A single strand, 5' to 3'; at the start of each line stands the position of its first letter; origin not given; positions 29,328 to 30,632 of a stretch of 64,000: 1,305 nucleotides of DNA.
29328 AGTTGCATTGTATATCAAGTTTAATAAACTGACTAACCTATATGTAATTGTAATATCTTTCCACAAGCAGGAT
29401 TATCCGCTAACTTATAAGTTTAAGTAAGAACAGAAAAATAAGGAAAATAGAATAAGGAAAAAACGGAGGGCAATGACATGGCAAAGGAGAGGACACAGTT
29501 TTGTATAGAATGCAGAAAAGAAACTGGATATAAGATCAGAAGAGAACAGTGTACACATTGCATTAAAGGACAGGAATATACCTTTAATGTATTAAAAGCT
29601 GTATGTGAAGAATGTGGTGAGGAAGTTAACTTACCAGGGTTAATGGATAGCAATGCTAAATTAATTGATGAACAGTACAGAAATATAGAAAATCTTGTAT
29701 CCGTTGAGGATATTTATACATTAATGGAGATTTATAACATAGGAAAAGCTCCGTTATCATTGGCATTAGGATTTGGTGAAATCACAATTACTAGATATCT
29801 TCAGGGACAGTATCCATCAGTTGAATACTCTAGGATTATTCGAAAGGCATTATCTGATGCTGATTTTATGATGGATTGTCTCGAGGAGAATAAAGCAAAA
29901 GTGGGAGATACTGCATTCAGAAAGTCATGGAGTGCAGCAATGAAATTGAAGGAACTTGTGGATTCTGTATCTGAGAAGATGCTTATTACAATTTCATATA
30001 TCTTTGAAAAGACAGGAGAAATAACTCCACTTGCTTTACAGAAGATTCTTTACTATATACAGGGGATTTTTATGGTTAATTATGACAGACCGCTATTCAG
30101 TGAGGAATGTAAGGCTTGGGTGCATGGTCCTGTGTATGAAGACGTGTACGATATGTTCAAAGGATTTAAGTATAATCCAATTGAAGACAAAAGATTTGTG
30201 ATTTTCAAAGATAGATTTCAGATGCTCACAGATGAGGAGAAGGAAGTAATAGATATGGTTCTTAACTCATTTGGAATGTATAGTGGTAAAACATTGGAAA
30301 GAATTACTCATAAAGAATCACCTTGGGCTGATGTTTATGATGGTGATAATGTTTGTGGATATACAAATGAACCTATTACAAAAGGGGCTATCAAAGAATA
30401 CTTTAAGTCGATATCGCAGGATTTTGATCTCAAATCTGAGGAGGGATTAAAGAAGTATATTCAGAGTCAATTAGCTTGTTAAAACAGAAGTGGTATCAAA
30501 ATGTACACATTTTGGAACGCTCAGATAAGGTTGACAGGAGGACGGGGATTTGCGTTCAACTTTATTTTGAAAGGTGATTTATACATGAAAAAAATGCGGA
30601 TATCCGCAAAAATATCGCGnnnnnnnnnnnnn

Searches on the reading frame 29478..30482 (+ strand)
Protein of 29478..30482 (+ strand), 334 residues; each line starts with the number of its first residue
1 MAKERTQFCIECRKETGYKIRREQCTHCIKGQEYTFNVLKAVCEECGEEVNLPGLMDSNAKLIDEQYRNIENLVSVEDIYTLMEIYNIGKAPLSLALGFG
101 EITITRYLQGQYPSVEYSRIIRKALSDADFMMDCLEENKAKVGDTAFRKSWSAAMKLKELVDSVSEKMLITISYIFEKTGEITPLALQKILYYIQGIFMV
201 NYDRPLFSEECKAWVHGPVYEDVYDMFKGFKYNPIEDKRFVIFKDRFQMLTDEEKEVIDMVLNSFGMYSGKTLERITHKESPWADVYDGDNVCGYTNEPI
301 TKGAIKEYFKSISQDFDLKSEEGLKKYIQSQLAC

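Call 67: find_encoding_contigs(protein=window:29478-30482:+, flank=10000, max_places=1)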
Protein window:29478-30482:+ (334 aa): 17 contigs read that carry it; 1 place shown.
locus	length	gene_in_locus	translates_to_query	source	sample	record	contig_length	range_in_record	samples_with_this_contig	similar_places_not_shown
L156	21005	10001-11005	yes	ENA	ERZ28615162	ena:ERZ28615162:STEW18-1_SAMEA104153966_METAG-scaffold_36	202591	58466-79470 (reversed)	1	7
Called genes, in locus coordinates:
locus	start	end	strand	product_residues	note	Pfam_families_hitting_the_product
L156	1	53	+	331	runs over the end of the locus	-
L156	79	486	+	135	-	PF11969:DcpS_C, PF01230:HIT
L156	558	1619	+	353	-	PF03033:Glyco_transf_28, PF13528:Glyco_trans_1_3 (faint), PF04101:Glyco_tran_28_C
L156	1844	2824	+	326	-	PF08239:SH3_3, PF07486:Hydrolase_2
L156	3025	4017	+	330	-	PF02729:OTCace_N, PF00185:OTCace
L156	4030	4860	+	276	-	PF03099:BPL_LplA_LipB, PF02237:BPL_C (weak)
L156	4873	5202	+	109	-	PF19642:DUF6145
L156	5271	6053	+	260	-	PF03309:Pan_kinase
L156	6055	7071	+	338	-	PF01207:Dus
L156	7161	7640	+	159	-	PF03449:GreA_GreB_N, PF01272:GreA_GreB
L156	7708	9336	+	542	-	PF01336:tRNA_anti-codon, PF00152:tRNA-synt_2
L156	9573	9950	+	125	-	-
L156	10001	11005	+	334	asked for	PF13274:SocA_Panacea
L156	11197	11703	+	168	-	PF01661:Macro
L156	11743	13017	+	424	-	PF00328:His_Phos_2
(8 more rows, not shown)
